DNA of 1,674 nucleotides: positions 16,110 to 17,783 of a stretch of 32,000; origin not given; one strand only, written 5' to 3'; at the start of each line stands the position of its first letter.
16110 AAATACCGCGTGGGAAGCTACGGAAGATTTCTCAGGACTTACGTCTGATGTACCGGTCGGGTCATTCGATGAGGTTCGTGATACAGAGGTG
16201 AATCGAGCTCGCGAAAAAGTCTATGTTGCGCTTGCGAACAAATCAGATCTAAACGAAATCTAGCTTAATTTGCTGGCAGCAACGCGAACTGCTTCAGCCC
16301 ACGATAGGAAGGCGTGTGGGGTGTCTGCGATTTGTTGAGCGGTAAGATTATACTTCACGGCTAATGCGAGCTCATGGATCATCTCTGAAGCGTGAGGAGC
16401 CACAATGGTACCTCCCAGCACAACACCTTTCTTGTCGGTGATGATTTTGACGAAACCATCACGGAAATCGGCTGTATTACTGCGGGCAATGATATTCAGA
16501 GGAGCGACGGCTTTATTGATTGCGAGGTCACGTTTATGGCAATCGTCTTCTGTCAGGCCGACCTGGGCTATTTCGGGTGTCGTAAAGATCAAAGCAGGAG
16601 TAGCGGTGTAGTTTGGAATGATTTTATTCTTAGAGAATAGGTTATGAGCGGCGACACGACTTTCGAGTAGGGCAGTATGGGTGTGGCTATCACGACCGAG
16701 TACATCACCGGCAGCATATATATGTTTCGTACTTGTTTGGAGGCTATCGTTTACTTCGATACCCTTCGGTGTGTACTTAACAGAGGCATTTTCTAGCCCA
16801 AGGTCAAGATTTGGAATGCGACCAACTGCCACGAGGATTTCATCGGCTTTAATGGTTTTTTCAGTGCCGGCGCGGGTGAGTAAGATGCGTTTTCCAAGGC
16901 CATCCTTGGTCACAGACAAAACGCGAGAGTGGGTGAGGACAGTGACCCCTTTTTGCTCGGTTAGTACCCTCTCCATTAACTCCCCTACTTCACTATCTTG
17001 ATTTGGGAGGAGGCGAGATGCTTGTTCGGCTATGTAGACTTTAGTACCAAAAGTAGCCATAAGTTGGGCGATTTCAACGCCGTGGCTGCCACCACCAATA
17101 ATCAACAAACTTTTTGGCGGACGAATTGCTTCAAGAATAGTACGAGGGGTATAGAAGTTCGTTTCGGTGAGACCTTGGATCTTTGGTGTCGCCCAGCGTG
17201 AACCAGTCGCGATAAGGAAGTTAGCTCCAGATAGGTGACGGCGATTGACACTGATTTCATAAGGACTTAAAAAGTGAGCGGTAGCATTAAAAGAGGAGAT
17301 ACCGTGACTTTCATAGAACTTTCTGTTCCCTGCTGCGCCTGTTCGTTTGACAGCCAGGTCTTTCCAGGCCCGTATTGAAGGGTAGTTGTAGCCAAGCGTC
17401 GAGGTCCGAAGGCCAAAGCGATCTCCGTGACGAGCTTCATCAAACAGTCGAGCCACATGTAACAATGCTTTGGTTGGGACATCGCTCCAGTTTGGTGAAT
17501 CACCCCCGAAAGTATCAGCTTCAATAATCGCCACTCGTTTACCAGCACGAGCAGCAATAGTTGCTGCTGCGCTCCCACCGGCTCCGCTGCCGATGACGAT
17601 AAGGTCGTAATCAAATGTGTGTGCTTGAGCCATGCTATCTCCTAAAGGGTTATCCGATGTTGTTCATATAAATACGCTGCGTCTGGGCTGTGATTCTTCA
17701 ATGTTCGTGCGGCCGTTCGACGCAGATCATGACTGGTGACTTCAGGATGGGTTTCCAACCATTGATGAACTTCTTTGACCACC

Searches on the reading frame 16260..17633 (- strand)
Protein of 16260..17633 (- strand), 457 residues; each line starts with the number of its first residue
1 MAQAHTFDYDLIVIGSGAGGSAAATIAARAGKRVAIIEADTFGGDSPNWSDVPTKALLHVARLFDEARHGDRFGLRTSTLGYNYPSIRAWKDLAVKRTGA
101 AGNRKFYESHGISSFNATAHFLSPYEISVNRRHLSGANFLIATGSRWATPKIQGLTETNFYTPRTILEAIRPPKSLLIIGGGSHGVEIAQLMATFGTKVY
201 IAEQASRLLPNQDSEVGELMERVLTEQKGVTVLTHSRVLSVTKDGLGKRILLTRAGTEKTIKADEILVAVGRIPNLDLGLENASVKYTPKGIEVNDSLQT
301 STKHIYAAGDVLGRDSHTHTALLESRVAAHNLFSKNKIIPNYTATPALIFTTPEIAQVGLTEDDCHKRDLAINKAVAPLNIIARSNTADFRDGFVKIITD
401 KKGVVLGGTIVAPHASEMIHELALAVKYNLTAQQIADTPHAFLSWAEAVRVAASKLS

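Call 5: search_protein_families(library=pfam, proteins=[window:16260-17633:-], max_evalue=0.01)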
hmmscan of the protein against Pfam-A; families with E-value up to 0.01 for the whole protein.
window:16260-17633:- (457 aa): 18 families
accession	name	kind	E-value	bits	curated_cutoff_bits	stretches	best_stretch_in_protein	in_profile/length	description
PF07992.20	Pyr_redox_2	-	1.7e-52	179.1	26.1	1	9-322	1-288/291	Pyridine nucleotide-disulphide oxidoreductase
PF02852.28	Pyr_redox_dim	-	3.8e-25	88.7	25.3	1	345-452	1-109/110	Pyridine nucleotide-disulphide oxidoreductase, dimerisation domain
PF00070.33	Pyr_redox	-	3.1e-16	60.1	22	1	176-247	2-72/82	Pyridine nucleotide-disulphide oxidoreductase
PF01266.30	DAO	-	7.1e-09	36.1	27.9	1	10-46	1-39/353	FAD dependent oxidoreductase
PF13738.12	Pyr_redox_3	-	1.8e-08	34.4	30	1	125-309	114-305/305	Pyridine nucleotide-disulphide oxidoreductase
PF13450.12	NAD_binding_8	-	4.5e-08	33.7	21.9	1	13-64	1-52/68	NAD(P)-binding Rossmann-like domain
PF00890.30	FAD_binding_2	-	8.6e-08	32.2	20.4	1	10-50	1-41/414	FAD binding domain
PF12831.13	FAD_oxidored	-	1e-07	32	27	1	10-44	1-35/416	FAD dependent oxidoreductase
PF03486.20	HI0933_like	-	3.3e-06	27.2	50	0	10-40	2-32/244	HI0933-like protein Rossmann domain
PF01134.28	GIDA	-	1.2e-05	25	22.1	1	10-40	1-33/391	Glucose inhibited division protein A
PF01494.25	FAD_binding_3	-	0.00016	21.5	22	0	9-39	2-32/349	FAD binding domain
PF01946.23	Thi4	-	0.00026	20.7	26.2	0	8-44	17-55/235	Thi4 family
PF02737.24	3HCDH_N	-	0.0003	21.2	22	0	178-228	4-54/180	3-hydroxyacyl-CoA dehydrogenase, NAD binding domain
PF01262.27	AlaDh_PNT_C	-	0.00087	19.2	23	0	172-221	27-76/214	Alanine dehydrogenase/PNT, C-terminal domain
PF13478.12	XdhC_C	-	0.0017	19.3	29.7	0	176-236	1-53/125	XdhC Rossmann domain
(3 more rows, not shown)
